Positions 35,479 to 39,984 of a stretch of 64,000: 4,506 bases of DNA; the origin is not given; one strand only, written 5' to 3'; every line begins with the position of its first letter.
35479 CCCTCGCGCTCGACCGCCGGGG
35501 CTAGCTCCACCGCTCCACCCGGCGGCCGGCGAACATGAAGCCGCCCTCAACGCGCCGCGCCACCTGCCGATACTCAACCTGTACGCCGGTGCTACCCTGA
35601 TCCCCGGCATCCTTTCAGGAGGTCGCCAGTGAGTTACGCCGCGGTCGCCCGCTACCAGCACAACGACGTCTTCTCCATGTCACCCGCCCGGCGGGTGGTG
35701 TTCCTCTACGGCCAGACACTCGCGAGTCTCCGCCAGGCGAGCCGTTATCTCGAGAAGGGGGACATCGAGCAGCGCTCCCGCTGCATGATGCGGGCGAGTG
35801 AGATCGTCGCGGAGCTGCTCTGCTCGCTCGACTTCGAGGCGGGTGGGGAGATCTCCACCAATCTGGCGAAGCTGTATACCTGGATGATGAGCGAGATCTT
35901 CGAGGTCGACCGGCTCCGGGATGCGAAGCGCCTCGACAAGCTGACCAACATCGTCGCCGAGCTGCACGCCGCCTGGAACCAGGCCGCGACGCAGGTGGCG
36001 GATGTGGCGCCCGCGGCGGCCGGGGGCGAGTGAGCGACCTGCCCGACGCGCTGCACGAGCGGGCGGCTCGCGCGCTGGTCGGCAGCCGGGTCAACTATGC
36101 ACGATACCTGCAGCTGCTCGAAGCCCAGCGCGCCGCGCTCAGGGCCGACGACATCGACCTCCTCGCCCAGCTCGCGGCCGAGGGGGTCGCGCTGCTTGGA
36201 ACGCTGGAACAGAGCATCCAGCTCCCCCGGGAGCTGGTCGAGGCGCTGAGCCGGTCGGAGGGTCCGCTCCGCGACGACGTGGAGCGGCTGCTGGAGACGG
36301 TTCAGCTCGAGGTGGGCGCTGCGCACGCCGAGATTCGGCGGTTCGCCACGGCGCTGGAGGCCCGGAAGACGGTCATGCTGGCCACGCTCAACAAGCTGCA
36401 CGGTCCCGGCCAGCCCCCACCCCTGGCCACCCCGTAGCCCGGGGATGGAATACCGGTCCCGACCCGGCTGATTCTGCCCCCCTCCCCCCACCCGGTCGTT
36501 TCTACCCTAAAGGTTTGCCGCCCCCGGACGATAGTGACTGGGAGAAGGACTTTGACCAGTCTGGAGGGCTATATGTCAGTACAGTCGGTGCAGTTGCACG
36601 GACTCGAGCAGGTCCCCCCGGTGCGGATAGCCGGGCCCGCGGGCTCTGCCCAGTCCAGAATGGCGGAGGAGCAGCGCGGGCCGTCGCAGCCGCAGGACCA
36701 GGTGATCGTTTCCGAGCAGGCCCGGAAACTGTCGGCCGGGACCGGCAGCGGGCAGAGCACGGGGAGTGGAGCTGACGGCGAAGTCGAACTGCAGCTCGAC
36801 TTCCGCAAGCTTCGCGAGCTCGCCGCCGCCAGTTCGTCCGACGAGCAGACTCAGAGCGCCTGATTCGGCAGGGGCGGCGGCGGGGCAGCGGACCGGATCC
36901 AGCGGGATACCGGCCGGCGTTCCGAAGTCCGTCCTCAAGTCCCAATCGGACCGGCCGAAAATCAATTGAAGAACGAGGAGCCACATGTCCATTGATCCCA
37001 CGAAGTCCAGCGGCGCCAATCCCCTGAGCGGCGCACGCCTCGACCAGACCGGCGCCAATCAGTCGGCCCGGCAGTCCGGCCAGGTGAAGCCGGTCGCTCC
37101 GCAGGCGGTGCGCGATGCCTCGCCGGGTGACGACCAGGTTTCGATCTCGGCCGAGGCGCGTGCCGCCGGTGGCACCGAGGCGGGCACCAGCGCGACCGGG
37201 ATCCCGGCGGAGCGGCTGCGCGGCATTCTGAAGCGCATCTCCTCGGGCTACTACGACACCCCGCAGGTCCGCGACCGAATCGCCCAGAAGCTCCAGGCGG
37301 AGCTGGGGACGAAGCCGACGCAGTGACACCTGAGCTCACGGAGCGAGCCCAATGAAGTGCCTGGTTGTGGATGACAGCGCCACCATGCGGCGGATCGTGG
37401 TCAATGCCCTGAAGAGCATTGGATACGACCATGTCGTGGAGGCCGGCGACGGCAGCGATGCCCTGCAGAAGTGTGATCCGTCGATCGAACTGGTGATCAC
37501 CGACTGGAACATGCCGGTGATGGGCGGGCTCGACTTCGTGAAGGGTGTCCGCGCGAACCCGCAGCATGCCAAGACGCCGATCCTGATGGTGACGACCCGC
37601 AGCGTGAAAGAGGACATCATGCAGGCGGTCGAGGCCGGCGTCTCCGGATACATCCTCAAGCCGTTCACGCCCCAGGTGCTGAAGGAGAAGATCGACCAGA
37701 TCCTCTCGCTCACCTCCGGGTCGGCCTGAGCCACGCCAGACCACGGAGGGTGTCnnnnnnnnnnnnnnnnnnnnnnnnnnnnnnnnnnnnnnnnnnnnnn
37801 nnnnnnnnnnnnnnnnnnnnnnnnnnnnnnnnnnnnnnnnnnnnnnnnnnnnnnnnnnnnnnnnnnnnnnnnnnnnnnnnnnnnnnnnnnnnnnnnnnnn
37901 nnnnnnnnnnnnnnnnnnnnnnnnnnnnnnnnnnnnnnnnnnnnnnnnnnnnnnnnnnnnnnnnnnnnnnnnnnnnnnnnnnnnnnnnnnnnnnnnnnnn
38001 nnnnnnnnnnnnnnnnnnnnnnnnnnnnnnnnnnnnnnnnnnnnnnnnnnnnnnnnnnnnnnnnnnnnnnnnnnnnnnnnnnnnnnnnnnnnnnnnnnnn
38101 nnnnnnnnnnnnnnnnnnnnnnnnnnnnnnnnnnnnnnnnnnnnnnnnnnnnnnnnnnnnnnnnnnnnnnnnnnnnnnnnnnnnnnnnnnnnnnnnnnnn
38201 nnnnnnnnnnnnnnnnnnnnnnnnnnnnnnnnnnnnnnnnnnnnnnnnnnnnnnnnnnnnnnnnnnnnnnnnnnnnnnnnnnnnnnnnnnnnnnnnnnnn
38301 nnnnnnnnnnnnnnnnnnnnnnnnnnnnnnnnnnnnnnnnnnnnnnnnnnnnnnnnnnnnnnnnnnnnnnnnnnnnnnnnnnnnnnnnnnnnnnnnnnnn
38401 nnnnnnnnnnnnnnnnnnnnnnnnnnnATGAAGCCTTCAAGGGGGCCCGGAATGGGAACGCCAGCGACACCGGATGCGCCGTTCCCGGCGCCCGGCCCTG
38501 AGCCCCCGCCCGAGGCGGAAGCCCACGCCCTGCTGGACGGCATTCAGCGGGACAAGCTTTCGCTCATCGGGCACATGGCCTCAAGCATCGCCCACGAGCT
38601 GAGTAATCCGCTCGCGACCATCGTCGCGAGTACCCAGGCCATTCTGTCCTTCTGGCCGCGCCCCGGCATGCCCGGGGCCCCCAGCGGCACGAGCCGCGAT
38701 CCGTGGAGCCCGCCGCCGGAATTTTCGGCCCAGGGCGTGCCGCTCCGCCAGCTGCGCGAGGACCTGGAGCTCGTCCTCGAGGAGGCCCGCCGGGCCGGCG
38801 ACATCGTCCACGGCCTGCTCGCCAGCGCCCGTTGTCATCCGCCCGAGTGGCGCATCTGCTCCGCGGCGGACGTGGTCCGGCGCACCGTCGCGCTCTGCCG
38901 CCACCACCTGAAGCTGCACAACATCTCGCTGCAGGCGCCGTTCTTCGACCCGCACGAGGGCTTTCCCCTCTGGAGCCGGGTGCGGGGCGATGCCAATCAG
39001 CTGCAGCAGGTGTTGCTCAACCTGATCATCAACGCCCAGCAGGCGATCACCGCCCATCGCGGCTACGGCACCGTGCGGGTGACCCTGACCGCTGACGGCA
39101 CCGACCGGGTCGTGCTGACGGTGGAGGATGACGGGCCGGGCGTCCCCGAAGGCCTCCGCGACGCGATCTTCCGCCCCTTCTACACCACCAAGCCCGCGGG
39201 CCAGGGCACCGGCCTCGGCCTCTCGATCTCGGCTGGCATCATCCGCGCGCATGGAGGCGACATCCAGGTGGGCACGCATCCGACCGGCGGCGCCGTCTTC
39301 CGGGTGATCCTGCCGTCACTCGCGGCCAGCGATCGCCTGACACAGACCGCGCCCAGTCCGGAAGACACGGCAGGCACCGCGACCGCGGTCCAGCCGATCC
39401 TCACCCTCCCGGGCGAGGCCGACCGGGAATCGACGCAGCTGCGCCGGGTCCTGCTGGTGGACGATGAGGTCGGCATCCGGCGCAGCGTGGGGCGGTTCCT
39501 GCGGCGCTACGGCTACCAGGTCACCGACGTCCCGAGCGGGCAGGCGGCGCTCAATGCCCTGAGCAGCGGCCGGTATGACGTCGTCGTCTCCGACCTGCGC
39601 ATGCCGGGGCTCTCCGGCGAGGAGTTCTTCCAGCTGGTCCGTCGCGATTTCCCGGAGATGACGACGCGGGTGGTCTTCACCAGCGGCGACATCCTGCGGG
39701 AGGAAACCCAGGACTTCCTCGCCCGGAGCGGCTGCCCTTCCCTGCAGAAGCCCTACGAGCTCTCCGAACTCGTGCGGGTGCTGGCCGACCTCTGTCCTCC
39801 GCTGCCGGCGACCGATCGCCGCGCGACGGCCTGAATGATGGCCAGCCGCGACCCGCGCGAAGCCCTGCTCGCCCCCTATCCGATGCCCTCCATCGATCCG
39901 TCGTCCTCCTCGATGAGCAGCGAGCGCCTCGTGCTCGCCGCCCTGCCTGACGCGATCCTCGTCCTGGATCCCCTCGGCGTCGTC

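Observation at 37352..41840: Non-CheA phosphorelay embedded in the late flagellar operon: CheY, CheZ-like, sensor-less hybrid HK, His-less PAS hybrid HK, extra RR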

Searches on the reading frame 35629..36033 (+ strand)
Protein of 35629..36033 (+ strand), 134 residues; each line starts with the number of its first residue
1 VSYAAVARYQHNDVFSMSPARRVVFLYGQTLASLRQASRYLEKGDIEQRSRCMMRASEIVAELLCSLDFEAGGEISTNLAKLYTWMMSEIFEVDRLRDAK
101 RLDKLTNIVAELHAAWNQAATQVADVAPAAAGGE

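Call 8: search_protein_families(library=ncbifam, proteins=[window:35629-36033:+], max_evalue=0.001)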
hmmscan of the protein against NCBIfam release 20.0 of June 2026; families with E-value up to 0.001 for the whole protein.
window:35629-36033:+ (134 aa): 1 family
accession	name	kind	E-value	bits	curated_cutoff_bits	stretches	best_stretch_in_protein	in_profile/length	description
TIGR00208.1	fliS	equivalog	5.1e-22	78.3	53.75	1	5-120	6-121/124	flagellar export chaperone FliS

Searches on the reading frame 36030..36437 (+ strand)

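Call 3: search_protein_families(library=pfam, proteins=[window:36030-36437:+], max_evalue=0.01)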
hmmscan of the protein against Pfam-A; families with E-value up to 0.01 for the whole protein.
window:36030-36437:+ (135 aa): 2 families
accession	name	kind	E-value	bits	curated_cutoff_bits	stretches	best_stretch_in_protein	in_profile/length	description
PF05130.17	FlgN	-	0.00021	22.2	30.5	1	15-105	9-93/147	FlgN protein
PF04692.18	PDGF_N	-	0.0094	17.1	29.5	0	64-94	4-34/78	Platelet-derived growth factor, N terminal region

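Call 8: search_protein_families(library=ncbifam, proteins=[window:36030-36437:+], max_evalue=0.001)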
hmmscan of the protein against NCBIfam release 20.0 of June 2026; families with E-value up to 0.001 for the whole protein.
window:36030-36437:+ (135 aa): 0 families

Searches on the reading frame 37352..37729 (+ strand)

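Call 3: search_protein_families(library=pfam, proteins=[window:37352-37729:+], max_evalue=0.01)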
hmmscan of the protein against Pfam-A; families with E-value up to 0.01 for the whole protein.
window:37352-37729:+ (125 aa): 2 families
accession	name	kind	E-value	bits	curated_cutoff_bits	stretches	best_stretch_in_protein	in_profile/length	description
PF00072.30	Response_reg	-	6e-26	91.2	30.2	1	4-114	2-110/111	Response regulator receiver domain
PF00682.25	HMGL-like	-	0.0035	17.2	29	1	17-98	29-87/260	HMGL-like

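Call 8: search_protein_families(library=ncbifam, proteins=[window:37352-37729:+], max_evalue=0.001)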
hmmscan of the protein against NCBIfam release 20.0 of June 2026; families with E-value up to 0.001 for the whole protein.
window:37352-37729:+ (125 aa): 91 families (the best 25 are shown)
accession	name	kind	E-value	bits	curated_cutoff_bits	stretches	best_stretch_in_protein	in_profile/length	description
NF007901.0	PRK10610.1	equivalog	9.1e-38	129.3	189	1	1-118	6-124/129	chemotaxis response regulator CheY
TIGR02154.1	PhoB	equivalog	9.8e-22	77.4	296.2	1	2-118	4-120/226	phosphate regulon transcriptional regulator PhoB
NF041866.1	EpsW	equivalog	1.2e-21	76.6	200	1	3-119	8-126/131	exopolysaccharide biosynthesis response regulator EpsW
NF045944.1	ResRegRpaBCyano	equivalog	1.9e-19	69.9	330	1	4-119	1-113/229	response regulator transcription factor RpaB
NF008099.0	PRK10841.1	equivalog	5.9e-18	64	920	1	1-115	825-937/949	two-component system sensor histidine kinase RcsC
NF007546.0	PRK10161.1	equivalog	8.9e-18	64.7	471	1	2-119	4-121/229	phosphate response regulator transcription factor PhoB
NF053854.1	RespRegPhoBBctds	equivalog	1.2e-17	64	270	1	4-119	2-116/225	two-component system response regulator PhoB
NF047465.1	hybrid_HK_LvrA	exception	2.5e-17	62.2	1200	1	2-118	469-584/819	hybrid histidine kinase/response regulator LvrA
NF041733.1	resp_reg_CseB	equivalog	1.3e-16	60.7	350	1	2-118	2-115/228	two-component system response regulator CseB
NF001965.0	PRK00742.1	subfamily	3.3e-16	59.4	293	1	1-108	4-112/357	chemotaxis-specific protein-glutamate methyltransferase CheB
NF040689.1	MtrAB_MtrA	equivalog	3.8e-16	59.1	300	1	4-115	2-110/219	MtrAB system response regulator MtrA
NF008199.0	PRK10955.1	equivalog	4.6e-16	59.5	341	1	2-119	3-116/232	envelope stress response regulator transcription factor CpxR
NF007969.0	PRK10693.1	equivalog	1.1e-15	57.6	329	1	2-112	9-118/337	two-component system response regulator RssB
NF011874.0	PRK15347.1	equivalog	1.3e-15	56.5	852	1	1-116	691-808/921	two component system sensor kinase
NF007708.0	PRK10403.1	equivalog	1.4e-15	57.4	343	1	2-115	8-121/215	nitrate/nitrite response regulator protein NarP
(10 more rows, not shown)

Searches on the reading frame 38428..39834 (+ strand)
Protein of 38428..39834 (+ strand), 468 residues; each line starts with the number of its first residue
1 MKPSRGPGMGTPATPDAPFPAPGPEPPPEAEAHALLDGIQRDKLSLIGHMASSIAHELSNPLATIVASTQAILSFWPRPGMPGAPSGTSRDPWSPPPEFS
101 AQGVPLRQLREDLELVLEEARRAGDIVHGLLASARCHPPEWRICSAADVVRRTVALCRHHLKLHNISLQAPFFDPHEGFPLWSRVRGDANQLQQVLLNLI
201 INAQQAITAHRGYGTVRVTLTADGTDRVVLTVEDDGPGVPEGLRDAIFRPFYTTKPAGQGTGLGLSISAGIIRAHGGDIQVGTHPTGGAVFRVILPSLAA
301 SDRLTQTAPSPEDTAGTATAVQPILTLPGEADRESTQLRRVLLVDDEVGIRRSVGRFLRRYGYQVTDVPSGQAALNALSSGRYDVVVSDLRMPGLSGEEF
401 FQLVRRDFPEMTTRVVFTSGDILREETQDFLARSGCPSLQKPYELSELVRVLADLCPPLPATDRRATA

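Call 3: search_protein_families(library=pfam, proteins=[window:38428-39834:+], max_evalue=0.01)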
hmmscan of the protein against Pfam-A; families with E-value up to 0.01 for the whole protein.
window:38428-39834:+ (468 aa): 3 families
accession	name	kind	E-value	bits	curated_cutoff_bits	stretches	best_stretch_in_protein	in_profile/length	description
PF02518.31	HATPase_c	-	1.6e-26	93.4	26.4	1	187-296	1-108/111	Histidine kinase-, DNA gyrase B-, and HSP90-like ATPase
PF00072.30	Response_reg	-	2e-17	63.8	30.2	1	341-451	1-109/111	Response regulator receiver domain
PF00512.31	HisKA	-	7.4e-06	26.4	26.9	1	49-73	4-28/66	His Kinase A (phospho-acceptor) domain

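Call 8: search_protein_families(library=ncbifam, proteins=[window:38428-39834:+], max_evalue=0.001)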
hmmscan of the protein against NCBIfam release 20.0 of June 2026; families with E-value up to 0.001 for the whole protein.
window:38428-39834:+ (468 aa): 126 families (the best 25 are shown)
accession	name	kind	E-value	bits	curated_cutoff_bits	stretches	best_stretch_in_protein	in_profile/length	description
NF052574.1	HisKinEspCMyxo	equivalog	2.2e-57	194.8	1200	1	103-449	450-776/785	serine histidine kinase EspC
NF052573.1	HisKinEspAMyxo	equivalog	1.1e-48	165.9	1400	1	41-451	378-745/755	serine histidine kinase EspA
NF046020.1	HisKinCckABruc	equivalog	1.3e-47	162.3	1000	1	113-451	519-862/868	cell cycle histidine kinase CckA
NF046026.1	HisKinCckACaul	equivalog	6.5e-44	150.1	1000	1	111-423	339-643/678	cell cycle histidine kinase CckA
NF008468.0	PRK11360.1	equivalog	8.4e-44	149.9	646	1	109-299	430-610/616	two-component system sensor histidine kinase AtoS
NF007688.0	PRK10364.1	equivalog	1.3e-33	116.5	479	1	114-298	280-452/460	two-component system sensor histidine kinase ZraS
NF038348.1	T2SS_HK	subfamily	2.1e-32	112.3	450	1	37-296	317-572/574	histidine kinase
TIGR02956.1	TMAO_torS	equivalog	2.3e-32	112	676.5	1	183-454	571-818/967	TMAO reductase system sensor histidine kinase/response regulator TorS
NF010411.0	PRK13837.1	equivalog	4.4e-32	111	647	1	108-313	484-691/828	two-component system VirA-like sensor kinase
NF010076.0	PRK13557.1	subfamily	1.9e-30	105.8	631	1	109-451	202-528/540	histidine kinase famiy protein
NF041777.1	sens_FixL_Rhizob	equivalog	1.5e-29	103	850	1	110-297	303-481/485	sensor protein FixL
NF011874.0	PRK15347.1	equivalog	2.6e-29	101.9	852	2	188-298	510-615/921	two component system sensor kinase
NF008302.0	PRK11091.1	equivalog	3.9e-27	94.8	838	1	180-456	387-643/779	aerobic respiration two-component sensor histidine kinase ArcB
NF047466.1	hybrid_RR_LvrB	exception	1.7e-24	86.7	500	1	117-296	195-375/377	hybrid histidine kinase/response regulator LvrB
NF047465.1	hybrid_HK_LvrA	exception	8e-24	83.7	1200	1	186-422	311-550/819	hybrid histidine kinase/response regulator LvrA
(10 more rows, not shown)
